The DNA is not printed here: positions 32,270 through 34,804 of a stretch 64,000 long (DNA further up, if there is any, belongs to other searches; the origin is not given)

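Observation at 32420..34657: Acidic 745-aa protein: four GYF-like 50-aa repeats plus a C-terminal T2SS-E N-terminal (MshEN-like) domain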

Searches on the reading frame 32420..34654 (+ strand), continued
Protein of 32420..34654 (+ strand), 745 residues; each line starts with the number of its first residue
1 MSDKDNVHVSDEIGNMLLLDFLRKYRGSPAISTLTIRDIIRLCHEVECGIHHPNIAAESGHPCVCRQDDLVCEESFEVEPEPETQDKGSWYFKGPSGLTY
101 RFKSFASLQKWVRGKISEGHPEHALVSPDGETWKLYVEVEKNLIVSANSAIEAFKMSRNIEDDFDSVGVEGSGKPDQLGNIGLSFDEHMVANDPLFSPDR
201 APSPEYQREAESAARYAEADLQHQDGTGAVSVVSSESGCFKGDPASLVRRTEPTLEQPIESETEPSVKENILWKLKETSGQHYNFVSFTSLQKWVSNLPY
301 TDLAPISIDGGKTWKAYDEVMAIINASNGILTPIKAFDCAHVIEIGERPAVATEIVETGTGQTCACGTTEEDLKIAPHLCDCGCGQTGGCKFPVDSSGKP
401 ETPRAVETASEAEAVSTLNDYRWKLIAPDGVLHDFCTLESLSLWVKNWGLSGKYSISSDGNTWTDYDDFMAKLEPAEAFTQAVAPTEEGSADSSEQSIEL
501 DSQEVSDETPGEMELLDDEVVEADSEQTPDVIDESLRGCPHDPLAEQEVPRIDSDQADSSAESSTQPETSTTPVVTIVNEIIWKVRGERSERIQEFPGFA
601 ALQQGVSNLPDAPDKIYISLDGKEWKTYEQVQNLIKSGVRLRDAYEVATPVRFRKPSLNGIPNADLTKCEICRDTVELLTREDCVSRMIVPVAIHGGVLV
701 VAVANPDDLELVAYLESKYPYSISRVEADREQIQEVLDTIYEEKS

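Call 54: predict_structure(alignment_id=A3)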
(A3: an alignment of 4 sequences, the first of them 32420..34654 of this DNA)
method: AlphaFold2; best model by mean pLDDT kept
length: 745 residues; sequences in the alignment: 4
mean_pLDDT: 52.3   pTM: 0.22
mean pLDDT of the five models: 52.3, 49.5, 48.3, 47.5, 41.9
residues with pLDDT >= 90: 1; 70-90: 245; 50-70: 124; < 50: 375
segments of 3 or more residues with pLDDT < 50: 1-20, 22-87, 116-120, 161-202, 216-269, 346-417, 475-579, 654-661, 743-745
pLDDT, mean of each block of 10 residues (from residue 1): 32 41 45 40 31 29 28 25 39 65 67 53 73 79 67 72 29 24 27 36 56 52 31 24 26 27 33 73 79 71 75 81 75 81 49 24 40 41 33 26 26 42 74 70 72 77 78 48 28 27 29 30 30 28 29 29 27 35 76 80 76 79 84 82 79 43 60 63 83 73 79 78 80 79 48
secondary structure, 60 per line:
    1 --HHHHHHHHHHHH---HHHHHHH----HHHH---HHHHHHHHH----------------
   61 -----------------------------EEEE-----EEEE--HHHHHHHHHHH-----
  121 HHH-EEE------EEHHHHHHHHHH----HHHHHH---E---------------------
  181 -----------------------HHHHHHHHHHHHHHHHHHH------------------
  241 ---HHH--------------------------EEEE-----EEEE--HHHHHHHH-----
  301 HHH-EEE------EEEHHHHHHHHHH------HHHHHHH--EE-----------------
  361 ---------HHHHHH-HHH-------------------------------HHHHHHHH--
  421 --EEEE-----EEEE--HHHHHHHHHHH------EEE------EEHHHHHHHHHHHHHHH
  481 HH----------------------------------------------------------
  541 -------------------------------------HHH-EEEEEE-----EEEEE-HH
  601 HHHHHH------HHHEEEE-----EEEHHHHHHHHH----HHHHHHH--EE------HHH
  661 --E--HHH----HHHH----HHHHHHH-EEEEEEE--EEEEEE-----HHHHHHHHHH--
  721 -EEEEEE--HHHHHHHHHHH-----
elements in order (helices of 4 or more, strands of 3 or more residues): H3-14 H18-24 H29-32 H36-44 E90-93 E99-102 H105-115 E125-127 H136-145 H150-155 H204-222 E273-276 E282-285 H288-295 E305-307 E314-316 H317-326 H333-339 H370-375 H411-418 E423-426 E432-435 H438-448 E455-457 H466-482 E582-587 E593-597 H599-606 E616-619 E625-627 H628-636 H641-647 H673-676 H681-687 E689-695 E698-703 H709-718 E722-727 H730-740

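Call 58: find_encoding_contigs(protein=window:32420-34654:+, flank=10000, max_places=3)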
Protein window:32420-34654:+ (745 aa): 2 contigs read that carry it; 1 place shown.
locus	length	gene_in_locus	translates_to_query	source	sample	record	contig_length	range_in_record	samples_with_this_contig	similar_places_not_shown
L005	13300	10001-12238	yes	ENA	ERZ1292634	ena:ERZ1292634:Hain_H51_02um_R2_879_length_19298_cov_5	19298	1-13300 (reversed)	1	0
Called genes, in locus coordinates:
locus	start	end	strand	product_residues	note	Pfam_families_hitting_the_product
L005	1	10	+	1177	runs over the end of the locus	PF02811:PHP, PF07733:DNA_pol3_alpha, PF17657:DNA_pol3_finger, PF14579:HHH_6, PF01336:tRNA_anti-codon (weak)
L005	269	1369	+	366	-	-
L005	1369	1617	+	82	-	PF21748:UPF0150 (weak)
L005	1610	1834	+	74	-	PF07927:HicA_toxin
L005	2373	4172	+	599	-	PF07973:tRNA_SAD, PF00587:tRNA-synt_2b, PF03129:HGTP_anticodon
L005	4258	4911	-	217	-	-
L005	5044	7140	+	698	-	PF00082:Peptidase_S8, PF01839:FG-GAP (faint), PF13517:FG-GAP_3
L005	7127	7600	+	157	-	PF00908:dTDP_sugar_isom, PF14667:Polysacc_synt_C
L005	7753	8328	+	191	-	PF01066:CDP-OH_P_transf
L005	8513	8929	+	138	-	PF11969:DcpS_C, PF01230:HIT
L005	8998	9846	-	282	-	-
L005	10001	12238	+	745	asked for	PF05157:MshEN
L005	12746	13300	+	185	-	?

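Call 65: search_protein_families(library=pfam, proteins=[P0003, P0004, P0001], max_evalue=10)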
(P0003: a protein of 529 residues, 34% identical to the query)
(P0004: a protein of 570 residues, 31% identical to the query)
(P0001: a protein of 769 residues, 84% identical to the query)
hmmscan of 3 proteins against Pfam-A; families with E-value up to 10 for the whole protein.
P0003 (529 aa): 2 families
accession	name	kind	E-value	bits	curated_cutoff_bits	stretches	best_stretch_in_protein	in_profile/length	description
PF05157.20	MshEN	-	8.6e-16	58.2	23.1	1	447-528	3-85/90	MshEN domain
PF02012.26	BNR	-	0.2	12.2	27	1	236-245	2-11/12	BNR/Asp-box repeat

P0004 (570 aa): 4 families
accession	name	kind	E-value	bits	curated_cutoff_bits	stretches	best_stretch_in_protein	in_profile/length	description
PF05157.20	MshEN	-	5.5e-17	62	23.1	1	485-569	3-88/90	MshEN domain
PF21558.3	Pept_S41_N_bact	-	0.0041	17.4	27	1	248-292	7-50/87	Bacteroidetes, Peptidase, S41 family, N-terminal domain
PF00754.31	F5_F8_type_C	-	0.04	14.5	28.2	1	153-177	64-90/127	F5/8 type C domain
PF02012.26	BNR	-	0.27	11.8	27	1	269-278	2-11/12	BNR/Asp-box repeat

P0001 (769 aa): 4 families
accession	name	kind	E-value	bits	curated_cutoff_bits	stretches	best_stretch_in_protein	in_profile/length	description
PF05157.20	MshEN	-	5.8e-13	49.1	23.1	1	684-767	2-86/90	MshEN domain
PF00754.31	F5_F8_type_C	-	2.7e-05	24.7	28.2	2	639-657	67-88/127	F5/8 type C domain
PF15901.10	Sortilin_C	-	0.071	13.9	27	1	59-104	86-128/167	Sortilin, neurotensin receptor 3, C-terminal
PF02012.26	BNR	-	0.13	12.8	27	1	330-339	2-11/12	BNR/Asp-box repeat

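Call 81: search_protein_families(library=padloc, proteins=[window:32420-34654:+], max_evalue=0.01)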
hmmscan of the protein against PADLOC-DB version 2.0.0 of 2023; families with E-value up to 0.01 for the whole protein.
window:32420-34654:+ (745 aa): 0 families

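Call 82: search_protein_families(library=phrogs, proteins=[window:32420-34654:+], max_evalue=0.01)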
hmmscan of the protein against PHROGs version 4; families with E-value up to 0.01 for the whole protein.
window:32420-34654:+ (745 aa): 0 families
